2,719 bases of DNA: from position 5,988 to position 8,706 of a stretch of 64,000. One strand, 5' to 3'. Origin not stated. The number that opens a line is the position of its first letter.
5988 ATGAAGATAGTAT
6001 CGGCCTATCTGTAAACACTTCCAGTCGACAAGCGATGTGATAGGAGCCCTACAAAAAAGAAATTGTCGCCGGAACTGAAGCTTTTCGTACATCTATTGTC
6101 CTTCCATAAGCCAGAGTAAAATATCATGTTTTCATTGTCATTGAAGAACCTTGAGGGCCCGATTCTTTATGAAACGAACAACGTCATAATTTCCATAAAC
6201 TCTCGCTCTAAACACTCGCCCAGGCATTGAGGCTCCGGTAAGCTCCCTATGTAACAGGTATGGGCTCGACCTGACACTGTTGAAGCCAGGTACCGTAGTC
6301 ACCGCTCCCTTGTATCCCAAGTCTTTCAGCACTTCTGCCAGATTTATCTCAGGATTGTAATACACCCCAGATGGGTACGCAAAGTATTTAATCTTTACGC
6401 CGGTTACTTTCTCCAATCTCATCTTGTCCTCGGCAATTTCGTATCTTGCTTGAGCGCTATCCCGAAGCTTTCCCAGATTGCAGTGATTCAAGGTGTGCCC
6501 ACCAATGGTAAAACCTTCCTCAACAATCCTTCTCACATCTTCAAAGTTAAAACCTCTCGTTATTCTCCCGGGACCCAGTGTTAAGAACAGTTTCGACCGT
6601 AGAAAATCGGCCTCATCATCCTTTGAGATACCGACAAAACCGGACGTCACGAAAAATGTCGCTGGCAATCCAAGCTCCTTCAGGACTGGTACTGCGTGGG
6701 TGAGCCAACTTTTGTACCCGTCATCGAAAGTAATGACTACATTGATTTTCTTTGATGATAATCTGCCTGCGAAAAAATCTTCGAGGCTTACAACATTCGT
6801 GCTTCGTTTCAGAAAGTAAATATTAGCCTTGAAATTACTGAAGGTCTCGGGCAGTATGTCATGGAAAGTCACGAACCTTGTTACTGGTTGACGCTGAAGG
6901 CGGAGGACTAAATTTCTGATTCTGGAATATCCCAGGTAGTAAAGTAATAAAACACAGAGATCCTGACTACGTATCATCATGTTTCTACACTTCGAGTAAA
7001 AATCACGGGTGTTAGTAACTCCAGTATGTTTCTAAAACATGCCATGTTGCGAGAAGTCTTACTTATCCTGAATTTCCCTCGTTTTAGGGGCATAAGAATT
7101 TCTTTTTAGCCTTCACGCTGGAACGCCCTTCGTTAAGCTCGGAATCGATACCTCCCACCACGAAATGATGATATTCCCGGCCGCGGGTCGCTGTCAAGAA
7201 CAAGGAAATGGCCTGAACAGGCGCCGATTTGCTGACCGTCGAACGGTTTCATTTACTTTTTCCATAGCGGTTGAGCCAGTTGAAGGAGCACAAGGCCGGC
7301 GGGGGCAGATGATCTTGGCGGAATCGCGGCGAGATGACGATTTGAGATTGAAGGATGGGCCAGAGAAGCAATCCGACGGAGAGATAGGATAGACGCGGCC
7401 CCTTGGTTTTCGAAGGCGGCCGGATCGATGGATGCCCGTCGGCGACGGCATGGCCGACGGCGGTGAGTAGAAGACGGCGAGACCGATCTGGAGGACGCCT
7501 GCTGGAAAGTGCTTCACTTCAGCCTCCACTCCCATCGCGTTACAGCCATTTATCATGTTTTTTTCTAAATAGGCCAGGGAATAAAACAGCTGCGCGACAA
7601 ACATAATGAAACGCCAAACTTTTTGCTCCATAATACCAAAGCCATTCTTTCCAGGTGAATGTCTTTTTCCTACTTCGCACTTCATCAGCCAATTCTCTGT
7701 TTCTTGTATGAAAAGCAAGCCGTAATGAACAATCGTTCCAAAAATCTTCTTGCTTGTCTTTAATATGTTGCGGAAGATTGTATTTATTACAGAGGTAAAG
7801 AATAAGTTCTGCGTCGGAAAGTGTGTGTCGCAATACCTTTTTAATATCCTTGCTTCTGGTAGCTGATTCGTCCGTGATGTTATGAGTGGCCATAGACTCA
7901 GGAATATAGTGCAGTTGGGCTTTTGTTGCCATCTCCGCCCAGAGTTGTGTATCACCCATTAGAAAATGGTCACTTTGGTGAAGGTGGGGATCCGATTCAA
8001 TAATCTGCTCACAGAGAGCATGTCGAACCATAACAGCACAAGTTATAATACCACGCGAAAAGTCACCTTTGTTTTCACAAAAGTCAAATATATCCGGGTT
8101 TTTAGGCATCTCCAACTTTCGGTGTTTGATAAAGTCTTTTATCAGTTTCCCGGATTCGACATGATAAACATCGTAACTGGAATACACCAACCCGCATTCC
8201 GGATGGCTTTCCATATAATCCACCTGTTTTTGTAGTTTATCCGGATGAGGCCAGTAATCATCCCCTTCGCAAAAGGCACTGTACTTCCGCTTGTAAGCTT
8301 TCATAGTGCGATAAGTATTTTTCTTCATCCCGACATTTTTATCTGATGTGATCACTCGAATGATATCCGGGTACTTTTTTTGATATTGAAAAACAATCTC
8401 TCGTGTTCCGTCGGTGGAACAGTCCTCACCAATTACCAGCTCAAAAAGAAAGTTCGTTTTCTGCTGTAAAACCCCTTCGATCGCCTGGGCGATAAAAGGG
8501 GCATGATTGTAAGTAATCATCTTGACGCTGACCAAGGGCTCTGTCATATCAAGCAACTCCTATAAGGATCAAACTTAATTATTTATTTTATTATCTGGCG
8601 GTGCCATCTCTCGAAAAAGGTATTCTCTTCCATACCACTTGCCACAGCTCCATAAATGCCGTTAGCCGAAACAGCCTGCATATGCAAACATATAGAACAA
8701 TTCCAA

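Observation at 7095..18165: Three copies of an intergenic repeat in the polysaccharide locus, each keeping a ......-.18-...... promoter aimed at a downstream biosynthesis operon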

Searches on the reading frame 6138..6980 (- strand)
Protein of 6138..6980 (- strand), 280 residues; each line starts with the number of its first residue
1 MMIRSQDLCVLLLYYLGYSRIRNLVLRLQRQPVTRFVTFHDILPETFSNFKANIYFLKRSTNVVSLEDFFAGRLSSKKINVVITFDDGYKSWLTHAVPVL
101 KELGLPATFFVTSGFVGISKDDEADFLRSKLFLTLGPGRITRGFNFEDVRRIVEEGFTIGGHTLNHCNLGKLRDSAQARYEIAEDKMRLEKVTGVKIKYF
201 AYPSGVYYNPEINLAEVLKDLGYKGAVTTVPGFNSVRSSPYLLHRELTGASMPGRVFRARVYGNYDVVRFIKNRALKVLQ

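Call 10: search_protein_families(library=pfam, proteins=[window:6138-6980:-])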
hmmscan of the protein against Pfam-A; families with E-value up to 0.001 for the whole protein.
window:6138-6980:- (280 aa): 1 family
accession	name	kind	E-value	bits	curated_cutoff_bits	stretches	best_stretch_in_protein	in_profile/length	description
PF01522.26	Polysacc_deac_1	-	2.6e-26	92.5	23.1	1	77-224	5-122/124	Polysaccharide deacetylase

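Call 57: find_encoding_contigs(protein=window:6138-6980:-, flank=10000, max_places=6)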
Protein window:6138-6980:- (280 aa): no gene with exactly this product is on record in the collection.

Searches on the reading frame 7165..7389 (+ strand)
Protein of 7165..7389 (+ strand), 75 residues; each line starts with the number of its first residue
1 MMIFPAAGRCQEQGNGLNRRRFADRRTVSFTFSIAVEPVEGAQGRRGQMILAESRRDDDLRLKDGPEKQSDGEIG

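Call 94: search_protein_families(library=pfam, max_evalue=1, proteins=[window:7165-7389:+])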
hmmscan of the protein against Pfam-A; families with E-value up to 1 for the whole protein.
seq(75 aa): 0 families

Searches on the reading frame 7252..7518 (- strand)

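Call 94: search_protein_families(library=pfam, max_evalue=1, proteins=[window:7252-7518:-, window:7256-7513:-])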
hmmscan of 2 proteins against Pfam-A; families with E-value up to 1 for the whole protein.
seq(89 aa): 0 families

seq(86 aa): 1 family
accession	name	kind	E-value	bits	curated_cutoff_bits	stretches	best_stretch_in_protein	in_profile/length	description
PF16096.10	FXR_C1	-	0.38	11.4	28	1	10-31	35-56/76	Fragile X-related 1 protein C-terminal region 2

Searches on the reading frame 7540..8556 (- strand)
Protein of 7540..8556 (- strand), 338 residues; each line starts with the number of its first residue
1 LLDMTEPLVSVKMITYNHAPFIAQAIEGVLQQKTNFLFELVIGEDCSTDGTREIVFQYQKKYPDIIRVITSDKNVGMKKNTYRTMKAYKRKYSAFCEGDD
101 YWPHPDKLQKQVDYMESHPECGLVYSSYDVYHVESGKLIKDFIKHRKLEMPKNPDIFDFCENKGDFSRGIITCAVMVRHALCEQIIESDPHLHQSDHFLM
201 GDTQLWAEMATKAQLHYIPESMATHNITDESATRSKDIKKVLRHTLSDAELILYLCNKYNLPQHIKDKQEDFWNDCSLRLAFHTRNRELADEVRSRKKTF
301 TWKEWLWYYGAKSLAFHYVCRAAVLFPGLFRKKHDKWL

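Call 10: search_protein_families(library=pfam, proteins=[window:7540-8556:-])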
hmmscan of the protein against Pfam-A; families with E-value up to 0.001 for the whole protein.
window:7540-8556:- (338 aa): 3 families
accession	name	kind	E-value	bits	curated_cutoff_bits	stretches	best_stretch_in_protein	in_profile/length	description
PF00535.33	Glycos_transf_2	-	4.5e-22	79.2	23.3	1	10-132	1-120/168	Glycosyl transferase family 2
PF13641.12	Glyco_tranf_2_3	-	1.8e-09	38.4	27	1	9-123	3-118/230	Glycosyltransferase like family 2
PF10111.15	Glyco_tranf_2_2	-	0.00034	20.6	27.3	1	20-138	13-134/276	Glycosyltransferase like family 2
